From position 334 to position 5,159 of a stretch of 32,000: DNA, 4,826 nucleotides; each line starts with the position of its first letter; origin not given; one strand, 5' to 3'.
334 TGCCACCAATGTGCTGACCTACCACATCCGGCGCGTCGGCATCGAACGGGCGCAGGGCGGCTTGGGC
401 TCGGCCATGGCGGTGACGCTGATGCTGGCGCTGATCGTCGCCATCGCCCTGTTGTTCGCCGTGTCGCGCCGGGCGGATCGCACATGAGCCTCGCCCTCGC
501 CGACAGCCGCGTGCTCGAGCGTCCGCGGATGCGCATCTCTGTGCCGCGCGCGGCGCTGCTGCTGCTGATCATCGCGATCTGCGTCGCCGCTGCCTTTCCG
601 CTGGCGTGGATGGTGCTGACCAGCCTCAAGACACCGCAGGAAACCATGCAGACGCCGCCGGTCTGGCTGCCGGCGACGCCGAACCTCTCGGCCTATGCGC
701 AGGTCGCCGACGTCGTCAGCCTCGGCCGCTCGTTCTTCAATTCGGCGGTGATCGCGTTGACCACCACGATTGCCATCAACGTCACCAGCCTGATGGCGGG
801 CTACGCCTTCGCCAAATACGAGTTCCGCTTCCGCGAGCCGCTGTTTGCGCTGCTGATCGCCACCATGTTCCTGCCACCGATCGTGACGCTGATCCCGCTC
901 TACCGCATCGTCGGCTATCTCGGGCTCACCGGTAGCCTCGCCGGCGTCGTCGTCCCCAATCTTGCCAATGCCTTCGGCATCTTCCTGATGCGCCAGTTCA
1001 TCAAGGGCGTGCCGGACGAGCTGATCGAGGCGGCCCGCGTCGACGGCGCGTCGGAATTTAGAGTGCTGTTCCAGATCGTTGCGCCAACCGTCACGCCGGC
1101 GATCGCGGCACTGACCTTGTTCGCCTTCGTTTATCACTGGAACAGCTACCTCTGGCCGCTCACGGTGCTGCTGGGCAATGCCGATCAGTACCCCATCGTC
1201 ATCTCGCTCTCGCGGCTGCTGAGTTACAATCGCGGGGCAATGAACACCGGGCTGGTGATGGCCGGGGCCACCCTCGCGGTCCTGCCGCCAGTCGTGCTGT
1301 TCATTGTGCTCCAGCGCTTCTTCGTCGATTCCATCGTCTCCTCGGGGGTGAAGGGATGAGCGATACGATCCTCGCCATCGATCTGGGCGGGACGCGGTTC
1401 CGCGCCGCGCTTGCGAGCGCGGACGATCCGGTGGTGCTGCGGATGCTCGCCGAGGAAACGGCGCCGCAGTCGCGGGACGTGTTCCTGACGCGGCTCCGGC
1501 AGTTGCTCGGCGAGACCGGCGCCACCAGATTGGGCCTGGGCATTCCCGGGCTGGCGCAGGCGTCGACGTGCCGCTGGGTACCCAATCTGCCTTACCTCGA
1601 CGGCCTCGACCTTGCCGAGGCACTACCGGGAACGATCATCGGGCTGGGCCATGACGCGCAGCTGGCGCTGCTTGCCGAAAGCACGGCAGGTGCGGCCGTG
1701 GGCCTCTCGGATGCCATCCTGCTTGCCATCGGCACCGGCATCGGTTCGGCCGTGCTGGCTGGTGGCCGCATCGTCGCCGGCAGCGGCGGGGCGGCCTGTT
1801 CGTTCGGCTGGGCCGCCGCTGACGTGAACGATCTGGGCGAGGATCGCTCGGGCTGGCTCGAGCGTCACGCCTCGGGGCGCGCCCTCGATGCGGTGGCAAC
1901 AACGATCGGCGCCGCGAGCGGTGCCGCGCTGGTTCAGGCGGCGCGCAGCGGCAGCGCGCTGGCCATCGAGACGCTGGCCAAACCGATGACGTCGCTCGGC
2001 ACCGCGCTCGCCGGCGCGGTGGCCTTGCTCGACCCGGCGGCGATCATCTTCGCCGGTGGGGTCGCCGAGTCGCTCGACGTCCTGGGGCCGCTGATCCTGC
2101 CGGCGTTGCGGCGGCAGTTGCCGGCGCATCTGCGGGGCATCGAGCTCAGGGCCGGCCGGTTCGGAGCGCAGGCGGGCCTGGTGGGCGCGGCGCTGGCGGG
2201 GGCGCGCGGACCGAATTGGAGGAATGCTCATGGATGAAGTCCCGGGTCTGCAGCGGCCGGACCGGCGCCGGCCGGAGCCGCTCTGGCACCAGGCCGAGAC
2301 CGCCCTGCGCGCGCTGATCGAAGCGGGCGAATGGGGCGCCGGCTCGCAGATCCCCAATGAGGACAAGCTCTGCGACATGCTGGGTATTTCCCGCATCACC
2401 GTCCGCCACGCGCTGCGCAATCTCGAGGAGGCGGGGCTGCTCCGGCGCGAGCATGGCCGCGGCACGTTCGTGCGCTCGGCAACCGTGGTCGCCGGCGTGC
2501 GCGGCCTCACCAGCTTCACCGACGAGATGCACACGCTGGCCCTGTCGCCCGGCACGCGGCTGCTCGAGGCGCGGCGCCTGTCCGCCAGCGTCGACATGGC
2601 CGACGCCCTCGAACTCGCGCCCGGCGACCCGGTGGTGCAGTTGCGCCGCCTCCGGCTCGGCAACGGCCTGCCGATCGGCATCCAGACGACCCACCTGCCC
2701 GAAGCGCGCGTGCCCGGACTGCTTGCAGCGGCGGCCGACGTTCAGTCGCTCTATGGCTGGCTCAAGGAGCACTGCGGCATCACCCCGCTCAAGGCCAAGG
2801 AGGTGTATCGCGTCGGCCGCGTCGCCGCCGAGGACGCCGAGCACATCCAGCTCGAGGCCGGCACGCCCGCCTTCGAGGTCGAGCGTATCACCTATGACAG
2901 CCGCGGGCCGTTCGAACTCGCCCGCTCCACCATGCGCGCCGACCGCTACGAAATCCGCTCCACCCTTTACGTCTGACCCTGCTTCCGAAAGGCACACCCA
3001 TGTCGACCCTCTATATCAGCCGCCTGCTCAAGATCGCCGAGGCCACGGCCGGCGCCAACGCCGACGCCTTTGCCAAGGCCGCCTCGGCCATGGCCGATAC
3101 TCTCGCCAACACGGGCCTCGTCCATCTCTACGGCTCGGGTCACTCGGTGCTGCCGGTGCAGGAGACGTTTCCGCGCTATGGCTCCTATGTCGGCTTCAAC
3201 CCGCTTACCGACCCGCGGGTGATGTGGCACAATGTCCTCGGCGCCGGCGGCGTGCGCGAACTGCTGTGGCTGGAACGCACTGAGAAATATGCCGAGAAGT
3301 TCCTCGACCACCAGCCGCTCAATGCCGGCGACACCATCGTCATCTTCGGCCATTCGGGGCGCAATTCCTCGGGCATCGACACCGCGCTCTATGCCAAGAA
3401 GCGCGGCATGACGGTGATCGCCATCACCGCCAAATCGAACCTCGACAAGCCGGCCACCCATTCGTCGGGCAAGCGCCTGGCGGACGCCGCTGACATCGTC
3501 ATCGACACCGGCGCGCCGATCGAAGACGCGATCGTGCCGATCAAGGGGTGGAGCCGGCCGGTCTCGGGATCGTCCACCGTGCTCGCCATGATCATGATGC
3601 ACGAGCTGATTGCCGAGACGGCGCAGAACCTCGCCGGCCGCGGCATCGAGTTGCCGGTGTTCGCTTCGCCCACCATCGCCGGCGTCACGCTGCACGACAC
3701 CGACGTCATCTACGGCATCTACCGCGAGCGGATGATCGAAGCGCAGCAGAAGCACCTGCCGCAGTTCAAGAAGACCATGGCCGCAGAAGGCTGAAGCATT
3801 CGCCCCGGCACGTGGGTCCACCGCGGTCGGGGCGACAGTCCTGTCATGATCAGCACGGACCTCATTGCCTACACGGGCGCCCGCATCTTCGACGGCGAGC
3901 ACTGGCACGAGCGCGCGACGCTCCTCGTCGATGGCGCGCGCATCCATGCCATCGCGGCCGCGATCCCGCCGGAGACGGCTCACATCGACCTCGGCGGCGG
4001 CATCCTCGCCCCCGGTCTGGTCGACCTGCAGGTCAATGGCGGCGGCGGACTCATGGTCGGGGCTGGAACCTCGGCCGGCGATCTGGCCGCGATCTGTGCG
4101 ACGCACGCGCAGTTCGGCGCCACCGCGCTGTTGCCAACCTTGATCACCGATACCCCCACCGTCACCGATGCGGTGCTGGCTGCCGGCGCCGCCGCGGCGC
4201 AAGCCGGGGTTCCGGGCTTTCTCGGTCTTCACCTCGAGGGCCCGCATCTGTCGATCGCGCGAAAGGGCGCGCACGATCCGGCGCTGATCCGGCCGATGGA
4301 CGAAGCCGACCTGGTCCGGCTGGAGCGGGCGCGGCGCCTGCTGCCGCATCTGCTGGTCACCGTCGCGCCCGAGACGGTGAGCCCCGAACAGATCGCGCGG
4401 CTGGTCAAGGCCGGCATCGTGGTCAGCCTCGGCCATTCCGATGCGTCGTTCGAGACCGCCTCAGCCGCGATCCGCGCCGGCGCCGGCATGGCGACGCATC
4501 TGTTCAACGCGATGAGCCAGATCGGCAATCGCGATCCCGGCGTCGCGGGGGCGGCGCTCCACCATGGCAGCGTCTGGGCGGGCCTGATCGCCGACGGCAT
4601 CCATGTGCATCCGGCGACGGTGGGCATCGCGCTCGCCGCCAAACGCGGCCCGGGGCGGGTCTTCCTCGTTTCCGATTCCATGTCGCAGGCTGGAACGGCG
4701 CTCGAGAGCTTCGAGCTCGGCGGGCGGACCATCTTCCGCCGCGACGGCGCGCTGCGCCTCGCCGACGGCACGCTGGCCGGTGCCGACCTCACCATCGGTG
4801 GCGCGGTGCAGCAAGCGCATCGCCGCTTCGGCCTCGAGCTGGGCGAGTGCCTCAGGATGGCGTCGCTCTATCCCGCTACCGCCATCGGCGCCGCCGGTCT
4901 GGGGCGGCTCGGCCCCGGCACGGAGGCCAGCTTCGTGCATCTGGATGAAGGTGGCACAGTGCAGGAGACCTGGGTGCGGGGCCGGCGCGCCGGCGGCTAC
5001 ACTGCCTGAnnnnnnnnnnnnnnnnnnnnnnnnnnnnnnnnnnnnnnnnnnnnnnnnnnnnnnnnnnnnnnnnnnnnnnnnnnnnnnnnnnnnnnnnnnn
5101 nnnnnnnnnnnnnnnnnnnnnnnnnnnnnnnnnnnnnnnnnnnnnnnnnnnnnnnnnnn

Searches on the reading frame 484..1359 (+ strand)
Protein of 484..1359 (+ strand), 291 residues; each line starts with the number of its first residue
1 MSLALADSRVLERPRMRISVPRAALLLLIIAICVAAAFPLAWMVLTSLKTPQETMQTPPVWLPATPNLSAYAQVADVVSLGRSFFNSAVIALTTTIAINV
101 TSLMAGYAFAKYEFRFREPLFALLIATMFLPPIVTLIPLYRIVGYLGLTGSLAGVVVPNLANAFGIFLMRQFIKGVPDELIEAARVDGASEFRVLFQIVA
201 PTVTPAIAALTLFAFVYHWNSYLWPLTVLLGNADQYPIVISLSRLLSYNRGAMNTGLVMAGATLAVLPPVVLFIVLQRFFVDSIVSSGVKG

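Call 17: search_protein_families(library=pfam, proteins=[window:484-1359:+], max_evalue=0.001)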
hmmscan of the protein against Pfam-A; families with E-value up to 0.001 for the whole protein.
window:484-1359:+ (291 aa): 1 family
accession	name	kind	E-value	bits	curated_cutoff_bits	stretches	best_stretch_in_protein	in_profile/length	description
PF00528.27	BPD_transp_1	-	8.9e-19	68.4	26.4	1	103-282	2-180/184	Binding-protein-dependent transport system inner membrane component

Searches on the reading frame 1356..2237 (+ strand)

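Call 17: search_protein_families(library=pfam, proteins=[window:1356-2237:+], max_evalue=0.001)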
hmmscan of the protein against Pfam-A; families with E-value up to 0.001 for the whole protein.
window:1356-2237:+ (293 aa): 1 family
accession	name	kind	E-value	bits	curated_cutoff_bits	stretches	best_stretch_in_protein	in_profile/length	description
PF00480.26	ROK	-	2.1e-30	106.7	22.9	1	6-280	2-289/294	ROK family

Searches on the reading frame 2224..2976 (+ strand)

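Call 17: search_protein_families(library=pfam, proteins=[window:2224-2976:+], max_evalue=0.001)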
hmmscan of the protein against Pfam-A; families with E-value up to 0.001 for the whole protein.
window:2224-2976:+ (250 aa): 6 families
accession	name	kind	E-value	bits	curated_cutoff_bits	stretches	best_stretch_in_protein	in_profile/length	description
PF07702.18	UTRA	-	4.4e-35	121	23.8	1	108-243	5-141/141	UTRA domain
PF00392.27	GntR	-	3.6e-19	68.6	27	1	23-83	4-64/64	Bacterial regulatory proteins, gntR family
PF08220.18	HTH_DeoR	-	1.8e-06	28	21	1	47-83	18-54/57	DeoR-like helix-turn-helix domain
PF13545.12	HTH_Crp_2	-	6.6e-05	23.2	27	1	47-79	26-57/70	Crp-like helix-turn-helix domain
PF25213.1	HVO_A0261_N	-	0.00056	20.2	35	0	47-89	28-70/86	HVO_A0261 N-terminal domain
PF13412.12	HTH_24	-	0.00057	19.8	21.9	0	49-74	23-48/48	Winged helix-turn-helix DNA-binding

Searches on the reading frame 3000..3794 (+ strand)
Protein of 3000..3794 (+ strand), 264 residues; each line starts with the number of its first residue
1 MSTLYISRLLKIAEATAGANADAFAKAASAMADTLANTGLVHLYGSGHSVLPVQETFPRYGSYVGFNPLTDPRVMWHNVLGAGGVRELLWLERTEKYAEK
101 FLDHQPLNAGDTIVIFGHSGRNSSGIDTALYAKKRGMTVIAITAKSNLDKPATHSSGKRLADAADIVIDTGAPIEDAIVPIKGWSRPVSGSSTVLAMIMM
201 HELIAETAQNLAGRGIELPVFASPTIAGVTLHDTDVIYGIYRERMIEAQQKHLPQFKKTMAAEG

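Call 17: search_protein_families(library=pfam, proteins=[window:3000-3794:+], max_evalue=0.001)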
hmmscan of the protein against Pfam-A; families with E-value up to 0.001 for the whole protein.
window:3000-3794:+ (264 aa): 2 families
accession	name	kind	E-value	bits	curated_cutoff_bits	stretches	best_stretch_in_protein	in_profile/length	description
PF13580.11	SIS_2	-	3.8e-38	131.1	27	1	5-143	2-137/138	SIS domain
PF01380.27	SIS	-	9.5e-07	29.1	25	1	105-147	49-91/131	SIS domain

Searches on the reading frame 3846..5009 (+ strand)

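Call 17: search_protein_families(library=pfam, proteins=[window:3846-5009:+], max_evalue=0.001)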
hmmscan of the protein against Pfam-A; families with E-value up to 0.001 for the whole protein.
window:3846-5009:+ (387 aa): 2 families
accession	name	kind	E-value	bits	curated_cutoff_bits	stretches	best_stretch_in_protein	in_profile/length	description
PF01979.26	Amidohydro_1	-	9.8e-20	71.5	25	1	53-380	1-343/345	Amidohydrolase family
PF07969.17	Amidohydro_3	-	1.4e-05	25.2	29.7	1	329-374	406-453/472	Amidohydrolase family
